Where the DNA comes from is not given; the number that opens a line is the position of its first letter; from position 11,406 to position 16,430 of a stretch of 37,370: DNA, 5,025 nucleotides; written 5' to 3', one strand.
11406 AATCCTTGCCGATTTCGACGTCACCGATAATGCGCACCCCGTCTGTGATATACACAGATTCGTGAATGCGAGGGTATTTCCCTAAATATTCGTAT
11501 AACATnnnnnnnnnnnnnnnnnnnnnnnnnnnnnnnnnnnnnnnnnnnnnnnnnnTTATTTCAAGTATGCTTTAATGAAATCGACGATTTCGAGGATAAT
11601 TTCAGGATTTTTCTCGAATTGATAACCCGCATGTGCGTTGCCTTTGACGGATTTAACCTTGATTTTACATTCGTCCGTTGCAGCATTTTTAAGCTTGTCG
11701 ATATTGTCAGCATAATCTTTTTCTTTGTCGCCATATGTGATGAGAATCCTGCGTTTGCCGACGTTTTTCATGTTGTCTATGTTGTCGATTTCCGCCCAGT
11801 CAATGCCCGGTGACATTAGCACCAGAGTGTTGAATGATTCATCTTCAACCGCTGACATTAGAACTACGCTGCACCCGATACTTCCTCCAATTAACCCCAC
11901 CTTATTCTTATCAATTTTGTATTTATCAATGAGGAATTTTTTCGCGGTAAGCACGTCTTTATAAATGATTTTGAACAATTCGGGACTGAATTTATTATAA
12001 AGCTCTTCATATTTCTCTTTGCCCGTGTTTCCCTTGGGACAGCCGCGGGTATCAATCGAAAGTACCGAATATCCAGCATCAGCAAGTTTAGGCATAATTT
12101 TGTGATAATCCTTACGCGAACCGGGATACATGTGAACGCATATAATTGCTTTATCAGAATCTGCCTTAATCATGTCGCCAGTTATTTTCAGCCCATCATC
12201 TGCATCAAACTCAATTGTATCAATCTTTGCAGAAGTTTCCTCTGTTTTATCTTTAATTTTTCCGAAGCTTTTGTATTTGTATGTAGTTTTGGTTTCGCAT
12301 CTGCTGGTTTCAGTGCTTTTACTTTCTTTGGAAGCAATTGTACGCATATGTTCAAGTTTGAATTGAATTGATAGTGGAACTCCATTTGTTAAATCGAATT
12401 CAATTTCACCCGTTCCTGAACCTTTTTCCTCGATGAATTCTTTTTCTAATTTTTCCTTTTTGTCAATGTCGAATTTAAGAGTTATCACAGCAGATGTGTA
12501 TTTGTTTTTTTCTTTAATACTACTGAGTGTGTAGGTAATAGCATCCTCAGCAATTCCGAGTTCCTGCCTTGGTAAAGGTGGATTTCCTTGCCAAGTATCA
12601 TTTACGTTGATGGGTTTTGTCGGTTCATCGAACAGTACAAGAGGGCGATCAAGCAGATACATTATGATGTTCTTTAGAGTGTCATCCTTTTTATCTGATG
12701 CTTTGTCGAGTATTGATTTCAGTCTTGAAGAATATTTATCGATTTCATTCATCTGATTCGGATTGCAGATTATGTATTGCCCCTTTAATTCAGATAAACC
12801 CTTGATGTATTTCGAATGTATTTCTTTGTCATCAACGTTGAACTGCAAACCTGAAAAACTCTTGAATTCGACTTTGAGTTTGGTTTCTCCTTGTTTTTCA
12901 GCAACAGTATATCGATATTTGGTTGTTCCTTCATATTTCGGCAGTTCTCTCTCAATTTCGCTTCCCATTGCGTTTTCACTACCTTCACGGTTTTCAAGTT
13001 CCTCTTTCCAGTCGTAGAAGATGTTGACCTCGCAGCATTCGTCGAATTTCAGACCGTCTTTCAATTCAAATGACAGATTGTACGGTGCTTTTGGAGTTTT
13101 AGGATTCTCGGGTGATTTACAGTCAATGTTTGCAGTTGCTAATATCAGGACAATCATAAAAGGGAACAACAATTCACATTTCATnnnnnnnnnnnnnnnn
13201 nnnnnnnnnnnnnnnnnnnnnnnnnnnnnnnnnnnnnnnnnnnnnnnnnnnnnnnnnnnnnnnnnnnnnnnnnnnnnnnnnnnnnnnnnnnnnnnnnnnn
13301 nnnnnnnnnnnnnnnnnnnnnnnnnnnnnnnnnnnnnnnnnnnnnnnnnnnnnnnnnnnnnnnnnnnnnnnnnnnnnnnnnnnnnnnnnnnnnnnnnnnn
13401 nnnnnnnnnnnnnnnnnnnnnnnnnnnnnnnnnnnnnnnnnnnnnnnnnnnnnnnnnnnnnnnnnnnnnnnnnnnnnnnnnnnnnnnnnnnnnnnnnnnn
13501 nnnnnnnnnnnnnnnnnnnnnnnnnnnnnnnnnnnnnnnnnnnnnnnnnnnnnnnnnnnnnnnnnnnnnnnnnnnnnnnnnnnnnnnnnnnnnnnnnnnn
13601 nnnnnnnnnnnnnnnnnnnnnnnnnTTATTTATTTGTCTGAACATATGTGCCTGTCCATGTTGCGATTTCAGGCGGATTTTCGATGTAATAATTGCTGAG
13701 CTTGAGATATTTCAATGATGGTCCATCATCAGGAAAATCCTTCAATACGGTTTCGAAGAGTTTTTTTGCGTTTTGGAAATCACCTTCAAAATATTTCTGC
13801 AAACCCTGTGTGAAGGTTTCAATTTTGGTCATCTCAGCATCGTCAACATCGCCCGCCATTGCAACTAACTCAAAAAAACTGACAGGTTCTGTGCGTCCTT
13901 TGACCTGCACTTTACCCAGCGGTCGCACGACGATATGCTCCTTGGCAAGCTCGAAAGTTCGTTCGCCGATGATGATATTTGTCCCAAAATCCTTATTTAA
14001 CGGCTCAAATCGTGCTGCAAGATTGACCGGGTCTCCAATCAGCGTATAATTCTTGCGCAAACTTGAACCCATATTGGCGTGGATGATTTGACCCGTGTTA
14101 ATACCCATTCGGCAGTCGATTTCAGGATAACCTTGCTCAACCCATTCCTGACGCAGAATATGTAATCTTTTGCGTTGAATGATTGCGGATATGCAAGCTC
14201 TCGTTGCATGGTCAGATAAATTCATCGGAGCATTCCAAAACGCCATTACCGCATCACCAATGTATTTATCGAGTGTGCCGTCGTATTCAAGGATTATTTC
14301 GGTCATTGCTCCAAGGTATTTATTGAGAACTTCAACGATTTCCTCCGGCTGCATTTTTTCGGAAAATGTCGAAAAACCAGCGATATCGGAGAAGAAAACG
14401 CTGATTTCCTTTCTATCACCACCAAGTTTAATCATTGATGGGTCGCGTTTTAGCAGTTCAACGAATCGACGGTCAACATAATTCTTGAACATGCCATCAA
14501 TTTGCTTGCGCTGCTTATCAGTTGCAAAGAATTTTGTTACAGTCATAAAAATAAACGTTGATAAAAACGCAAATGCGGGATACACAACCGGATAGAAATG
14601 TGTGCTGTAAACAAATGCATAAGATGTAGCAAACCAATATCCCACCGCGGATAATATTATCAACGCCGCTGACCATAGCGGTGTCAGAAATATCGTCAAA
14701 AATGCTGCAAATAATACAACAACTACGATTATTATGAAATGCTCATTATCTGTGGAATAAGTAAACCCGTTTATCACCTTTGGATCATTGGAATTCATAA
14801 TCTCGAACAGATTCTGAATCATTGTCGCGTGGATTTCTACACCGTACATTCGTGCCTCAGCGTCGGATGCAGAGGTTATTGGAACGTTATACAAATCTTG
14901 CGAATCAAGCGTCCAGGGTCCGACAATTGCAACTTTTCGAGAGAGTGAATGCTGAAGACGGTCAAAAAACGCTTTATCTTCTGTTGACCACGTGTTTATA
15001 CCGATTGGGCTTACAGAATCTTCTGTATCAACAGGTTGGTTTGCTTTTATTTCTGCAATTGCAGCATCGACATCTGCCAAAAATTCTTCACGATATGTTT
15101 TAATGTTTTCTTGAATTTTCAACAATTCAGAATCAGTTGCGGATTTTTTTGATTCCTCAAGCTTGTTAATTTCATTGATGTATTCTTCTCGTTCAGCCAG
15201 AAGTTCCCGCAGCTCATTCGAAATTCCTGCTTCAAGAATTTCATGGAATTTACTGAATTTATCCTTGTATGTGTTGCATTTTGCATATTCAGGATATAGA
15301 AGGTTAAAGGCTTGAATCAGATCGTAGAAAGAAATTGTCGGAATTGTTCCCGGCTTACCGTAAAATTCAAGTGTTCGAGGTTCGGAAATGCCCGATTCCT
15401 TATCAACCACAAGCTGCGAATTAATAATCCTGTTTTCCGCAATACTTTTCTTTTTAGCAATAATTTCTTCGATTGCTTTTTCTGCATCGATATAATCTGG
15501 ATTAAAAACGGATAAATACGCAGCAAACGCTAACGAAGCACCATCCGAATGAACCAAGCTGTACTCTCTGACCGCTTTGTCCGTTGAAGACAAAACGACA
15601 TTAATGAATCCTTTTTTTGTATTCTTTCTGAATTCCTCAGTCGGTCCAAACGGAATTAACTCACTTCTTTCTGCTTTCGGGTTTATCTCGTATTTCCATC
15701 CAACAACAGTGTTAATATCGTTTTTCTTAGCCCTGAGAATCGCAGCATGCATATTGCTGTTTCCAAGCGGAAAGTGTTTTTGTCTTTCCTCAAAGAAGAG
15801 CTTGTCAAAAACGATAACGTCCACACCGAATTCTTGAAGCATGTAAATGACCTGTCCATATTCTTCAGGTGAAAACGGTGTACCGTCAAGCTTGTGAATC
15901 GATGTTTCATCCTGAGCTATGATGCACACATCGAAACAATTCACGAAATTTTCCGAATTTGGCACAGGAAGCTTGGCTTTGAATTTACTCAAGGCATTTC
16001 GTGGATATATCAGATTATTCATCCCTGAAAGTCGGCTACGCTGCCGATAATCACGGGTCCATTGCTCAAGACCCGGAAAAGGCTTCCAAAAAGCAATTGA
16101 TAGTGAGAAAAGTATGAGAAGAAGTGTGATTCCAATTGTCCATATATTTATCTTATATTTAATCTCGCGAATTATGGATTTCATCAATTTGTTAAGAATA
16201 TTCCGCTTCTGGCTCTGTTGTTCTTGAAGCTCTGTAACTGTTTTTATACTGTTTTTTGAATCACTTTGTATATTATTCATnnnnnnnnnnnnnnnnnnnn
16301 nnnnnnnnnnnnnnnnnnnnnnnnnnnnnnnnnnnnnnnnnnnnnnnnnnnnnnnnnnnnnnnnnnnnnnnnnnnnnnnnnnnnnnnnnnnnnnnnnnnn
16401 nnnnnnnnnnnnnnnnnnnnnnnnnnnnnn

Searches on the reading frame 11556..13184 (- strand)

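Call 11: search_protein_families(library=pfam, proteins=[window:11556-13184:-], max_evalue=0.001)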
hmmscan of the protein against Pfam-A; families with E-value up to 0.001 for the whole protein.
window:11556-13184:- (542 aa): 6 families
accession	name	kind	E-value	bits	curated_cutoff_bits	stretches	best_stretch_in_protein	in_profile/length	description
PF00561.26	Abhydrolase_1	-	1.3e-09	38.6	25.8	1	346-465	2-111/245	alpha/beta hydrolase fold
PF00326.27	Peptidase_S9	-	2.7e-09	37.3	22.6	1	367-500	10-140/213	Prolyl oligopeptidase family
PF01738.24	DLH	-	4.4e-07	30.1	21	1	344-519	13-187/217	Dienelactone hydrolase family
PF12146.15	Hydrolase_4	-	2.9e-06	27.2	27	1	343-465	3-115/239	Serine aminopeptidase, S33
PF05448.18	AXE1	-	8.7e-05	21.9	21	1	314-453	49-202/321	Acetyl xylan esterase (AXE1)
PF20434.5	BD-FAE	-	0.00079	19.4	26.8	0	409-450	68-114/215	BD-FAE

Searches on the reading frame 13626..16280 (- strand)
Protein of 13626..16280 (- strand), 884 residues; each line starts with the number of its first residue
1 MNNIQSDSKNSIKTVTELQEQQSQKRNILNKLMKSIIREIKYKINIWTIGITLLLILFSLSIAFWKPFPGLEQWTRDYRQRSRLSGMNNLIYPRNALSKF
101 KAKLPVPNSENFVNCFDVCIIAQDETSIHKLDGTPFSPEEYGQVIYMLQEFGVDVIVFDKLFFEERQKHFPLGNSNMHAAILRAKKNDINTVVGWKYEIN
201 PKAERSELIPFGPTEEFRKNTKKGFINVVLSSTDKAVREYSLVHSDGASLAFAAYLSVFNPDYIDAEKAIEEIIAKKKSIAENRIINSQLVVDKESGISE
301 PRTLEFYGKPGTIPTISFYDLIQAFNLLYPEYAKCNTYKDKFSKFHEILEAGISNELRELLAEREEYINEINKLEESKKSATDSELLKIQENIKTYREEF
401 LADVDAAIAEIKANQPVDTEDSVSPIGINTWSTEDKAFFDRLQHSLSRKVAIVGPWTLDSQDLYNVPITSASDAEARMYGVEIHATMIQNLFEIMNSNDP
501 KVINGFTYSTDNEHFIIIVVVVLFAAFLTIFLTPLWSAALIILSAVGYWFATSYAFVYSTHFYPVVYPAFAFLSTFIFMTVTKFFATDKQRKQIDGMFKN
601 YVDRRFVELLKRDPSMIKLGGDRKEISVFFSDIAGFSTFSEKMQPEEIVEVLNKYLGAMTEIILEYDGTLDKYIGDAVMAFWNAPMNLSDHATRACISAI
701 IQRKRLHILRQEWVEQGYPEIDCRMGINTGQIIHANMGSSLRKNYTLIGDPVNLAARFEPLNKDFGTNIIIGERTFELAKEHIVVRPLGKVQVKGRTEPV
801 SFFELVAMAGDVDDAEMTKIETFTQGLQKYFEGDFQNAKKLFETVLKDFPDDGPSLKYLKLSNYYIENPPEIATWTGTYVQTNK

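Call 11: search_protein_families(library=pfam, proteins=[window:13626-16280:-], max_evalue=0.001)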
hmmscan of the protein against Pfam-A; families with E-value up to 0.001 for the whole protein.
window:13626-16280:- (884 aa): 2 families
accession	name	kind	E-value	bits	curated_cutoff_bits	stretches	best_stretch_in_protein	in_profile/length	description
PF05226.16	CHASE2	-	3.8e-25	89.4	26.3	2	58-341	4-189/257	CHASE2 domain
PF00211.25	Guanylate_cyc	-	2.7e-21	76.5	21.9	1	624-803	7-180/183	Adenylate and Guanylate cyclase catalytic domain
